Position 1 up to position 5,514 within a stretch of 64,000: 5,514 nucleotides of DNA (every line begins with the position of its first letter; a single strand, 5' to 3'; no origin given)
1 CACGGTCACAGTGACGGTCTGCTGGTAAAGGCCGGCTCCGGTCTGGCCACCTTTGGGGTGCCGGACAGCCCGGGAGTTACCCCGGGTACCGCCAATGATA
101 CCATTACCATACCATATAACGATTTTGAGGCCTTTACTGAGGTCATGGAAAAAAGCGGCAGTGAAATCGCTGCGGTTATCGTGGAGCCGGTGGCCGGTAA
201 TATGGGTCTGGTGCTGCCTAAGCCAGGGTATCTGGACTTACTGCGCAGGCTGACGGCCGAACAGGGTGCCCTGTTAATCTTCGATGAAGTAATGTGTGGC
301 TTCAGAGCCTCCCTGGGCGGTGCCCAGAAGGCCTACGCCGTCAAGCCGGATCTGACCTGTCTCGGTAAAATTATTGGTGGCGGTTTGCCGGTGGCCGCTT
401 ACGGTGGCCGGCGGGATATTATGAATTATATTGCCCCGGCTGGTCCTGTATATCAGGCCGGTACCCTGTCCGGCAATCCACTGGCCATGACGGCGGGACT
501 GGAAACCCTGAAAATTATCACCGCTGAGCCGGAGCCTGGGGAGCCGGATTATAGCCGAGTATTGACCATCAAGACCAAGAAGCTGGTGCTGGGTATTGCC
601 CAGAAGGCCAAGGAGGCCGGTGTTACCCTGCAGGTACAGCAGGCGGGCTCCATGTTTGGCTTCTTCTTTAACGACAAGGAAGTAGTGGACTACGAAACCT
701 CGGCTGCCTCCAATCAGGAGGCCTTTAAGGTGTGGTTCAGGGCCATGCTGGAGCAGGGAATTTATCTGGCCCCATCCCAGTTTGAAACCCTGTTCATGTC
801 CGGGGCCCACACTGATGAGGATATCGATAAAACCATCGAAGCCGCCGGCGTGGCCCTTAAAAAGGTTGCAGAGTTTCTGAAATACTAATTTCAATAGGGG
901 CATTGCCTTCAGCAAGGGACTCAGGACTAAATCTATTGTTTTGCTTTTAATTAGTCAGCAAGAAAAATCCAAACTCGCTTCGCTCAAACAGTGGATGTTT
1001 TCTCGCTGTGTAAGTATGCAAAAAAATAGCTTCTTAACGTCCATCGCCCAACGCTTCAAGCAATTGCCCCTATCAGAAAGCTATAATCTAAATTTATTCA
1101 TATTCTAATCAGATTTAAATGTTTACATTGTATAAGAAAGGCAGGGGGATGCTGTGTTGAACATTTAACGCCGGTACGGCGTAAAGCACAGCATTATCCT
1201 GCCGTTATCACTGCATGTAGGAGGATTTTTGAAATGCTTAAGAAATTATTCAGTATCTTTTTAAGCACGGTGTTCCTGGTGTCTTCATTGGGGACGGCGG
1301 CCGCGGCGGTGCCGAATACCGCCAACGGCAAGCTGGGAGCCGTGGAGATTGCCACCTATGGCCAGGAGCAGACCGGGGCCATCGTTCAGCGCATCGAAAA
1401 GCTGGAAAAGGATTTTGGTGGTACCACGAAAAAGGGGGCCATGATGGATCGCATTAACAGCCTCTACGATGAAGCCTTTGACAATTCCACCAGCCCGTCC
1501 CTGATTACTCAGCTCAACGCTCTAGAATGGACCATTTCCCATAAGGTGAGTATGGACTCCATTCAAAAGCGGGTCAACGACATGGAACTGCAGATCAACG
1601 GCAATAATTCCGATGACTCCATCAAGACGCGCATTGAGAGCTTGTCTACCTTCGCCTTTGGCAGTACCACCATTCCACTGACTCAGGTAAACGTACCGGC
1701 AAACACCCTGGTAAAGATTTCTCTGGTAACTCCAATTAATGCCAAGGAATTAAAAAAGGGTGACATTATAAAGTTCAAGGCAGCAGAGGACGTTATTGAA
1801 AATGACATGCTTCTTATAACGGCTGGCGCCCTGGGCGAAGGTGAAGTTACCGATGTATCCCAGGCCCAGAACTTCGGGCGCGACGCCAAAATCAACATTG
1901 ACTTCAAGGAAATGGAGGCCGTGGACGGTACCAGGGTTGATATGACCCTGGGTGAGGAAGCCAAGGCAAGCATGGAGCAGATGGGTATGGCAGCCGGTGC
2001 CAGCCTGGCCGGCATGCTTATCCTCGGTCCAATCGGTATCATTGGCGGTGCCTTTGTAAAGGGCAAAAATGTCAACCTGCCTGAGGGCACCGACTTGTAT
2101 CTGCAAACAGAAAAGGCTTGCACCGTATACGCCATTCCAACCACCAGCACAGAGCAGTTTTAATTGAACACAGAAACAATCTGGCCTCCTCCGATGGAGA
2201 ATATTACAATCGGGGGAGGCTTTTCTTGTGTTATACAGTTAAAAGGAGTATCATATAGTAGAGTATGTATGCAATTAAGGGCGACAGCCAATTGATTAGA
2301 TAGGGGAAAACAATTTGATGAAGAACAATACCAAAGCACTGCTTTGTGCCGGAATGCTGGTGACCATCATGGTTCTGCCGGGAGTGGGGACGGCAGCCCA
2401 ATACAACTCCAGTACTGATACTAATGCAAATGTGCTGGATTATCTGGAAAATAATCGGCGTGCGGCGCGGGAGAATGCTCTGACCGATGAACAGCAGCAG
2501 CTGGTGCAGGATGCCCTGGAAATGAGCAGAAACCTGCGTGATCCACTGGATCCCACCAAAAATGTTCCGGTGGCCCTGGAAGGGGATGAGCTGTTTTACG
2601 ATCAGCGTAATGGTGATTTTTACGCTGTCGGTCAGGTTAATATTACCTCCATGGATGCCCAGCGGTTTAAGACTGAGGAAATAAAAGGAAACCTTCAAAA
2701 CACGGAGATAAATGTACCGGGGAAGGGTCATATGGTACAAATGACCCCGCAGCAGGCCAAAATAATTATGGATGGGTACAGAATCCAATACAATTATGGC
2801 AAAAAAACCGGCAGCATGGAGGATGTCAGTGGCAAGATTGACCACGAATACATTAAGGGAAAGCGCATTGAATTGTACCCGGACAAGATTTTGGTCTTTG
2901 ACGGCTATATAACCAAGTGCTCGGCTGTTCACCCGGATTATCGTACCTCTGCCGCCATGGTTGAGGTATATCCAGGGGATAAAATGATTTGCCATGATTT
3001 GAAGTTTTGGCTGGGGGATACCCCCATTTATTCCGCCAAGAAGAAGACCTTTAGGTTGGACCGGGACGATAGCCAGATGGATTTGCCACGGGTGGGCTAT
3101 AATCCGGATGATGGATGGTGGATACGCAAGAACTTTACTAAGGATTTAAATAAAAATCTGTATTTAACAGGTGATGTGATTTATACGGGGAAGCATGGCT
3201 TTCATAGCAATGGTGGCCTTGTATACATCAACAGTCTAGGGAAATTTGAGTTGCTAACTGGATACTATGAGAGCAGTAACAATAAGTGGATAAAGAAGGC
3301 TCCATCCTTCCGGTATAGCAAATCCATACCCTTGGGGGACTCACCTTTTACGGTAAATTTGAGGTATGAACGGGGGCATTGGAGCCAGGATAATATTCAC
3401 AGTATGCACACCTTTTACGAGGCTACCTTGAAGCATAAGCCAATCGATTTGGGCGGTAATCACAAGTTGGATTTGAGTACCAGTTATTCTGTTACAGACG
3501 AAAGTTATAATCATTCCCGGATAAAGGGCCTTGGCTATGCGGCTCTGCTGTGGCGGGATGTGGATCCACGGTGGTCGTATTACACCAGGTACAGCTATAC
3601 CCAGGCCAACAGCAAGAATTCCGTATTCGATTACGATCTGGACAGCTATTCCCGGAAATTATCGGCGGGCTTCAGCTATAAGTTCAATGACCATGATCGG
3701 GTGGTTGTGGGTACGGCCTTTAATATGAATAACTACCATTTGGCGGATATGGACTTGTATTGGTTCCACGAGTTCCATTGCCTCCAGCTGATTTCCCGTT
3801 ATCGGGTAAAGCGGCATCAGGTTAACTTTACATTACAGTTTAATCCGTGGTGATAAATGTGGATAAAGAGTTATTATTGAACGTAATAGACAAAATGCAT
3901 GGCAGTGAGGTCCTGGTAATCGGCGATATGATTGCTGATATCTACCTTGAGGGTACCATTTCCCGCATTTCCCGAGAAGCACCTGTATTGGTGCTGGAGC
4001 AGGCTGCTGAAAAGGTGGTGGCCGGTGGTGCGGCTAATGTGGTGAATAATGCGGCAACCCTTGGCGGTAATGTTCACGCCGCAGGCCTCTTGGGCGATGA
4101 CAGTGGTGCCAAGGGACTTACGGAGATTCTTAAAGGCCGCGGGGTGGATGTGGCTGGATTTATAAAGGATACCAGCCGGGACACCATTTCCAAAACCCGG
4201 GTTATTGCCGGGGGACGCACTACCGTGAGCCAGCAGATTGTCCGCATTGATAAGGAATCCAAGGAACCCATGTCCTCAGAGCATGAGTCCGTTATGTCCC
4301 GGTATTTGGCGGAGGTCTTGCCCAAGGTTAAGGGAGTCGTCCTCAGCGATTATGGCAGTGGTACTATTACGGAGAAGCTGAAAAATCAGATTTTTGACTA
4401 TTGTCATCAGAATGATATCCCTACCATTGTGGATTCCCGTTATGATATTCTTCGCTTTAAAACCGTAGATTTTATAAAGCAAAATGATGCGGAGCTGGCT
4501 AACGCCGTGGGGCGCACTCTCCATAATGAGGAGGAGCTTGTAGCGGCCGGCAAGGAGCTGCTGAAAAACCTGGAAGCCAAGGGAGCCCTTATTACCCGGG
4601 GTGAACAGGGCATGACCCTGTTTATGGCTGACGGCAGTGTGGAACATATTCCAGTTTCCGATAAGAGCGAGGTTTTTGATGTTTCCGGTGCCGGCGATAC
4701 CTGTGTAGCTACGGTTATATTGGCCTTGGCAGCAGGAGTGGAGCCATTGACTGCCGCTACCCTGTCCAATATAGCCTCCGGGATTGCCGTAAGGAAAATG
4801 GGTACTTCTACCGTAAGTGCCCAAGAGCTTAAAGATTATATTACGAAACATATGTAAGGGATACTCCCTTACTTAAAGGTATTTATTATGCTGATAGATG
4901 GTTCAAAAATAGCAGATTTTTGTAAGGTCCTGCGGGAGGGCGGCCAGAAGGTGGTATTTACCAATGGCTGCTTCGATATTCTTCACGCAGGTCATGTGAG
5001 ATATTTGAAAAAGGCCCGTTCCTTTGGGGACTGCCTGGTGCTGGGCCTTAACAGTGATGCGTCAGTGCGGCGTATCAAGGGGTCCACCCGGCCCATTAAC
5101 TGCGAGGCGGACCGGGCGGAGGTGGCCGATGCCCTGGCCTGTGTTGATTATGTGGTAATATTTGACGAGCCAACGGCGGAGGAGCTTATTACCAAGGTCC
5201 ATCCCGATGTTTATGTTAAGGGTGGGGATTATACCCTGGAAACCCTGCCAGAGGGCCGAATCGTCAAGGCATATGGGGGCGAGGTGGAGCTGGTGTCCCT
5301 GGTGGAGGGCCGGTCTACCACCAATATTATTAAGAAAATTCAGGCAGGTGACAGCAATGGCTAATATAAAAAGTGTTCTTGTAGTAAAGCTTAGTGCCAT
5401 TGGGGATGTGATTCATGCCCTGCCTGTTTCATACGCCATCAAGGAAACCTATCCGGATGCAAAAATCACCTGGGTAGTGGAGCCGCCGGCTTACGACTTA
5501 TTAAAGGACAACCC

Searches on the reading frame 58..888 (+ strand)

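Call 78: search_protein_families(library=pfam, proteins=[window:58-888:+], max_evalue=0.001)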
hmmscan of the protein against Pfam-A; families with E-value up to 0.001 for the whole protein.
window:58-888:+ (276 aa): 1 family
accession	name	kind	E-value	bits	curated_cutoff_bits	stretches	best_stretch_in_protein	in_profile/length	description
PF00202.27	Aminotran_3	-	2.2e-41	142.4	30.5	1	5-259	153-395/403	Aminotransferase class-III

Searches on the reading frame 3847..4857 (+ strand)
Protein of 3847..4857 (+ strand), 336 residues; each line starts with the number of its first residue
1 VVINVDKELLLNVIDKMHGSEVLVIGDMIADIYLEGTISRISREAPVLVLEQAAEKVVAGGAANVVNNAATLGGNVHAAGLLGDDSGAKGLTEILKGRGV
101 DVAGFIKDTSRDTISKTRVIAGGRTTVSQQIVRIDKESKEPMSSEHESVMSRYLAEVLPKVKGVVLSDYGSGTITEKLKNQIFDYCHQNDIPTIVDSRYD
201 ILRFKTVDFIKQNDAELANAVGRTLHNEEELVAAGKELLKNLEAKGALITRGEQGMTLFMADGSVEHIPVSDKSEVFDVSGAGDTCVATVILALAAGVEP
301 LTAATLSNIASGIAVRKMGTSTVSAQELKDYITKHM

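Call 78: search_protein_families(library=pfam, proteins=[window:3847-4857:+], max_evalue=0.001)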
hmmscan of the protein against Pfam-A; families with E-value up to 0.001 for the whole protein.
window:3847-4857:+ (336 aa): 1 family
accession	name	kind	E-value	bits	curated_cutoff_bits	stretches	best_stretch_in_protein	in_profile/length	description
PF00294.29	PfkB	-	1.4e-39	136.7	25.8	1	21-322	3-297/302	pfkB family carbohydrate kinase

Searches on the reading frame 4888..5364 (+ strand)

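Call 9: search_protein_families(library=pfam, proteins=[window:4888-5364:+], max_evalue=0.00001)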
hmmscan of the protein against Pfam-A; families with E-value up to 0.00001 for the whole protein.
window:4888-5364:+ (158 aa): 1 family
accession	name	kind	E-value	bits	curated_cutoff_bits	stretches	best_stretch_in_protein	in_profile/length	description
PF01467.32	CTP_transf_like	-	4.7e-17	62.9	21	1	24-129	1-102/133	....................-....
